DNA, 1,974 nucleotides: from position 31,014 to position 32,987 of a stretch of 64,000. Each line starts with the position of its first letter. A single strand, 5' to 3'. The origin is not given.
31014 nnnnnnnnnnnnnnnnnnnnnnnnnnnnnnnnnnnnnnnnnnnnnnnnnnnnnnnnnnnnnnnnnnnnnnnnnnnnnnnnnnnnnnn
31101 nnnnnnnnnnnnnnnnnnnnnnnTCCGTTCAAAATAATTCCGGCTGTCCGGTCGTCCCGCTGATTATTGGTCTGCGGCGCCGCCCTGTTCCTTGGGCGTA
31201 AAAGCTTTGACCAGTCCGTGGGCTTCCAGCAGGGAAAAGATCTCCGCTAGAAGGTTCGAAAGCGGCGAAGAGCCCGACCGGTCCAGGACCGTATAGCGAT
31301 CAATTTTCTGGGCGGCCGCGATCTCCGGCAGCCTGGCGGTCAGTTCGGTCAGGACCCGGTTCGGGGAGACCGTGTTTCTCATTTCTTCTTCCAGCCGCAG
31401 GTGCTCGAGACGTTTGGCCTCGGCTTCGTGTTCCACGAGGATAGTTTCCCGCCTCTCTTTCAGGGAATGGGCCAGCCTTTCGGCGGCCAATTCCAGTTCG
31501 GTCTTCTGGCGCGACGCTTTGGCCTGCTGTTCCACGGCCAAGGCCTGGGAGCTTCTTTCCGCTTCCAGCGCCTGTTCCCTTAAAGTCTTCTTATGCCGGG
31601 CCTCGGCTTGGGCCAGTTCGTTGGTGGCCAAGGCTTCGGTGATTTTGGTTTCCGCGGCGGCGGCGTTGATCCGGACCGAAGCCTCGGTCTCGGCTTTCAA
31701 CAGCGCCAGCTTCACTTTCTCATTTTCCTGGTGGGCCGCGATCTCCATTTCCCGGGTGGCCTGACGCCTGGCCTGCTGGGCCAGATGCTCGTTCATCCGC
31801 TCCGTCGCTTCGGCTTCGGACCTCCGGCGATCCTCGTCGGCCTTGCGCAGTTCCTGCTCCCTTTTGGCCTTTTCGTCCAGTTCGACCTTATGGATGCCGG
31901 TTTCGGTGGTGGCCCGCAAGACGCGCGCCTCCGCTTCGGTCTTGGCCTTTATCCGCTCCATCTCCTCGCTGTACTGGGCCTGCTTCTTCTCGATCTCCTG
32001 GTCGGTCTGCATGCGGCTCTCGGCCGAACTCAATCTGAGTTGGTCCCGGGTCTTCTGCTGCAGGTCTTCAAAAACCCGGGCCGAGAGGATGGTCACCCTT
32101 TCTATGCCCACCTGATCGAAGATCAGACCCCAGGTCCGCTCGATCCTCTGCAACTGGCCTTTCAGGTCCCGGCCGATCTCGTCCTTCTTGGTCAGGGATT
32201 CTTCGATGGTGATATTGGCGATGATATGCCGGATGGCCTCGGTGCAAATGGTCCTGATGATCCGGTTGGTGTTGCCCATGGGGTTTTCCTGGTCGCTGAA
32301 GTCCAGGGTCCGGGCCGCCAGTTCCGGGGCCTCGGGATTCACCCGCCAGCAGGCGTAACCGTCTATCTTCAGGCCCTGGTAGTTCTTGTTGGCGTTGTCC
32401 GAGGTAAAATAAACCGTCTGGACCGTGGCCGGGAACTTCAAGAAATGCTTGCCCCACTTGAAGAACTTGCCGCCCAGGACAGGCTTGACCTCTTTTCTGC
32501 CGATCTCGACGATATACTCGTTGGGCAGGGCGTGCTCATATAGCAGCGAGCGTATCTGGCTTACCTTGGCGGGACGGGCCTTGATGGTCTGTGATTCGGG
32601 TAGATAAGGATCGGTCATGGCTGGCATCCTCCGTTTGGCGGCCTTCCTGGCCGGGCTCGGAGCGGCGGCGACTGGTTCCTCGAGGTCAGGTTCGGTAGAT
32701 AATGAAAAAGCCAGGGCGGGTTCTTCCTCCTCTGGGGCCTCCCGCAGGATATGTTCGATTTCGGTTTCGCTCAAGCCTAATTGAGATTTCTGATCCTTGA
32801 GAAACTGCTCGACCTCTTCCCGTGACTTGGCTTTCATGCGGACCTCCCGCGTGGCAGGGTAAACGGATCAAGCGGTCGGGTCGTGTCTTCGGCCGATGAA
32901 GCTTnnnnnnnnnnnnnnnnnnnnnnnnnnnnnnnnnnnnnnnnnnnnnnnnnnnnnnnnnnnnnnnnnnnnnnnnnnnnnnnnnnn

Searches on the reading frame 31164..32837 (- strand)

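Call 38: search_protein_families(library=pfam, proteins=[window:31164-32837:-], max_evalue=0.00001)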
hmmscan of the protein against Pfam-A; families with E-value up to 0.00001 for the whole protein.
window:31164-32837:- (557 aa): 1 family
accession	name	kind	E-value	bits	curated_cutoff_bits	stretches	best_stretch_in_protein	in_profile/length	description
PF01145.31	Band_7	-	3.4e-14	53.7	23.6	1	116-287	17-174/176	SPFH domain / Band 7 family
